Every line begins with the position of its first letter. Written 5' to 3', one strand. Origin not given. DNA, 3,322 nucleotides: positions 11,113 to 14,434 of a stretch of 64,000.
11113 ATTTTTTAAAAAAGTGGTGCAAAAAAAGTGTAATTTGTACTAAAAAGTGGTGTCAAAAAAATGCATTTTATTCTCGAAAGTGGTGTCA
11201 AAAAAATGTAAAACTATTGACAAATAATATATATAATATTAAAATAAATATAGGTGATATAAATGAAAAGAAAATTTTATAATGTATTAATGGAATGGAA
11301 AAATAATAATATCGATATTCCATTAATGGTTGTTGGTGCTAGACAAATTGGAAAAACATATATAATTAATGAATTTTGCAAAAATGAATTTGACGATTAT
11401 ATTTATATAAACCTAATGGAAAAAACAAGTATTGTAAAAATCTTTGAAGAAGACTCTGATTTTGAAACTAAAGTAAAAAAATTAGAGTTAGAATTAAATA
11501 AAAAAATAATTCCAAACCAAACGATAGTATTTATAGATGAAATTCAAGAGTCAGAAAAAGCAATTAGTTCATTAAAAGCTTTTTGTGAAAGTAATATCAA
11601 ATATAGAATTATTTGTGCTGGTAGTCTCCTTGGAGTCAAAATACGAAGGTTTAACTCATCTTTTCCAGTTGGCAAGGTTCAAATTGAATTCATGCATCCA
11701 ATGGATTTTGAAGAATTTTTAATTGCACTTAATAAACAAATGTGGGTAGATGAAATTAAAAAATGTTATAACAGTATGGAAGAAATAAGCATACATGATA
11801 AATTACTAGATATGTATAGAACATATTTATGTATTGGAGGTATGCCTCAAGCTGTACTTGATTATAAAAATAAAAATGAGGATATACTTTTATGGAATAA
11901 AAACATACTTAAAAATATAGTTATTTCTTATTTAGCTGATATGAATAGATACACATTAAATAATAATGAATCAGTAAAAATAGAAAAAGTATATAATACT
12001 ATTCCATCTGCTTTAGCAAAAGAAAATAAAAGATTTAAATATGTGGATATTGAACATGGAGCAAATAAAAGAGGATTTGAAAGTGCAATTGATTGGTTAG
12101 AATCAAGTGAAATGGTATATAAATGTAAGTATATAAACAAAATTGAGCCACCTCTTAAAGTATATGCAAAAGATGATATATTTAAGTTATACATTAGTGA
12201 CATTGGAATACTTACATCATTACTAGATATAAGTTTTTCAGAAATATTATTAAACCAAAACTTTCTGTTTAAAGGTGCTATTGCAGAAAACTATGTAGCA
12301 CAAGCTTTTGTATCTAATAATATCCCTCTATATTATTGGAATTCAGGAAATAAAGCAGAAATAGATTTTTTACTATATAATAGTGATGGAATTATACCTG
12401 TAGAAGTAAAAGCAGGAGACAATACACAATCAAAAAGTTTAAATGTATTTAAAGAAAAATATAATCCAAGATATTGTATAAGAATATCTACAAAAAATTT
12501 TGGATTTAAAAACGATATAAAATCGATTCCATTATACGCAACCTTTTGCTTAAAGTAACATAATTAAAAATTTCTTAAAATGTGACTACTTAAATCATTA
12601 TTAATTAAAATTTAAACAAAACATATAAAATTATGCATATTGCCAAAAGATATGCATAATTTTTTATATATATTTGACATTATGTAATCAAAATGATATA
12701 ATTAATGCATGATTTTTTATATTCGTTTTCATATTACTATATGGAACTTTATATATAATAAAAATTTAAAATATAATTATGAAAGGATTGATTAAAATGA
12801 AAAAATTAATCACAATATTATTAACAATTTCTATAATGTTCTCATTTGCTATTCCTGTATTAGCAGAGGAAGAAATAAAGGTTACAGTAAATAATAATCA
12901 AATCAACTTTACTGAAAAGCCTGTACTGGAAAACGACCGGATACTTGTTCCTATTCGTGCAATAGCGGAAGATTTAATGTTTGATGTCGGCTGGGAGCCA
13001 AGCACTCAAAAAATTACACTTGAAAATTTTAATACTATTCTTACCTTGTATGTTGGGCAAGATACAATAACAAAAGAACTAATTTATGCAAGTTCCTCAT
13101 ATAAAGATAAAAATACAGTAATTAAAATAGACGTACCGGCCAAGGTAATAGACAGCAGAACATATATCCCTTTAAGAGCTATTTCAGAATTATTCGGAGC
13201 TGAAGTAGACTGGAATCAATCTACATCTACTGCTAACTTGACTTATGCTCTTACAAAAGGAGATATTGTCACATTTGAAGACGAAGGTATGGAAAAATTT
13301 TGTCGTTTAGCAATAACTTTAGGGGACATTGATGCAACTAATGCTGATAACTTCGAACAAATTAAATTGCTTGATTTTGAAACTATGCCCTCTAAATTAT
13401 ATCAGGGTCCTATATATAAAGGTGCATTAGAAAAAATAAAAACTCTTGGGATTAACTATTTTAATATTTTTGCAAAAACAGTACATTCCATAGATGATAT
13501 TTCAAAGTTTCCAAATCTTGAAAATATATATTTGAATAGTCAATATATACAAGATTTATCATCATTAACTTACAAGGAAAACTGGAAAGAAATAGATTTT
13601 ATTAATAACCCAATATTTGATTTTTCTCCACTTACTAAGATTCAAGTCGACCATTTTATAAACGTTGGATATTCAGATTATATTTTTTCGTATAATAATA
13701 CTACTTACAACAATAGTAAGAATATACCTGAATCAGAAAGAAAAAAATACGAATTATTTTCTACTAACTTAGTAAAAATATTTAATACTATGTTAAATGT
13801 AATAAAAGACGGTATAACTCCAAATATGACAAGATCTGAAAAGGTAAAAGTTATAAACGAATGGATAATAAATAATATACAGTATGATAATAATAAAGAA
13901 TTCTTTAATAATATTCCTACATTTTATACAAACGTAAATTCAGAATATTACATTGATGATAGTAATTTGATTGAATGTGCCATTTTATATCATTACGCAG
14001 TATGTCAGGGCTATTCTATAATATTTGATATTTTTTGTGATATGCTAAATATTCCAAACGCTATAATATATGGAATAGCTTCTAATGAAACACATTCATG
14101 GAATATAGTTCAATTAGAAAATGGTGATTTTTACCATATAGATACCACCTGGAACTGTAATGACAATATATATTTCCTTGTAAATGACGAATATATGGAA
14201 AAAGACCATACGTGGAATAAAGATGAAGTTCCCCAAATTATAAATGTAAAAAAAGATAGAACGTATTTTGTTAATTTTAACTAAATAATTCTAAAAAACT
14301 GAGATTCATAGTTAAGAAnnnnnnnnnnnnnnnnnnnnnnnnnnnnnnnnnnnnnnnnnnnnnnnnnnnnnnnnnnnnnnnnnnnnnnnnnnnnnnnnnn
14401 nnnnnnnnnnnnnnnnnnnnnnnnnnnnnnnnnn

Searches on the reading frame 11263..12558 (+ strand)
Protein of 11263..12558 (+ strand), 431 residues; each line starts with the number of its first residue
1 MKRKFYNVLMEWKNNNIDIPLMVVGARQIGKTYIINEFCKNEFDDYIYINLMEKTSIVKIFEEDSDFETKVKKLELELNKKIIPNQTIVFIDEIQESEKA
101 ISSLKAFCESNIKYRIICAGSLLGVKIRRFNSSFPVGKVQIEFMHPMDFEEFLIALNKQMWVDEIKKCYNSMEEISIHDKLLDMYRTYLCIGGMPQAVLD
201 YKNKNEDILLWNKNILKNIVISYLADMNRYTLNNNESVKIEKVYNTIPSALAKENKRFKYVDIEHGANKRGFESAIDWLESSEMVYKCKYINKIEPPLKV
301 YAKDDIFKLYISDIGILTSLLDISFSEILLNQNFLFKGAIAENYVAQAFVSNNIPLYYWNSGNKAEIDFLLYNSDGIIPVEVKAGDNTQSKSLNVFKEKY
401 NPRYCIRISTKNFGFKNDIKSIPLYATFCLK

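Call 69: search_protein_families(library=ncbifam, proteins=[window:11263-12558:+], max_evalue=0.001)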
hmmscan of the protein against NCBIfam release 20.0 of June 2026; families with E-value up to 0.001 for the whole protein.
window:11263-12558:+ (431 aa): 1 family
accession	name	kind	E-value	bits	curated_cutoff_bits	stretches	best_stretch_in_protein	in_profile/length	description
NF003233.0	PRK04195.2-3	equivalog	0.00095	18.1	471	0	8-57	28-76/504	replication factor C large subunit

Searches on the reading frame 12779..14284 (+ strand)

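Call 69: search_protein_families(library=ncbifam, proteins=[window:12779-14284:+], max_evalue=0.001)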
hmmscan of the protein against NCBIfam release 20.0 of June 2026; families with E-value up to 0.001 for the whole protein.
window:12779-14284:+ (501 aa): 1 family
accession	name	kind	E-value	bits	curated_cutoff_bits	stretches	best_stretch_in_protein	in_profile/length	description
NF045980.1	MAG6410_fam_LP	equivalog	2.7e-14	52.5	450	1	349-483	163-295/622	MAG6410 family transglutaminase-related lipoprotein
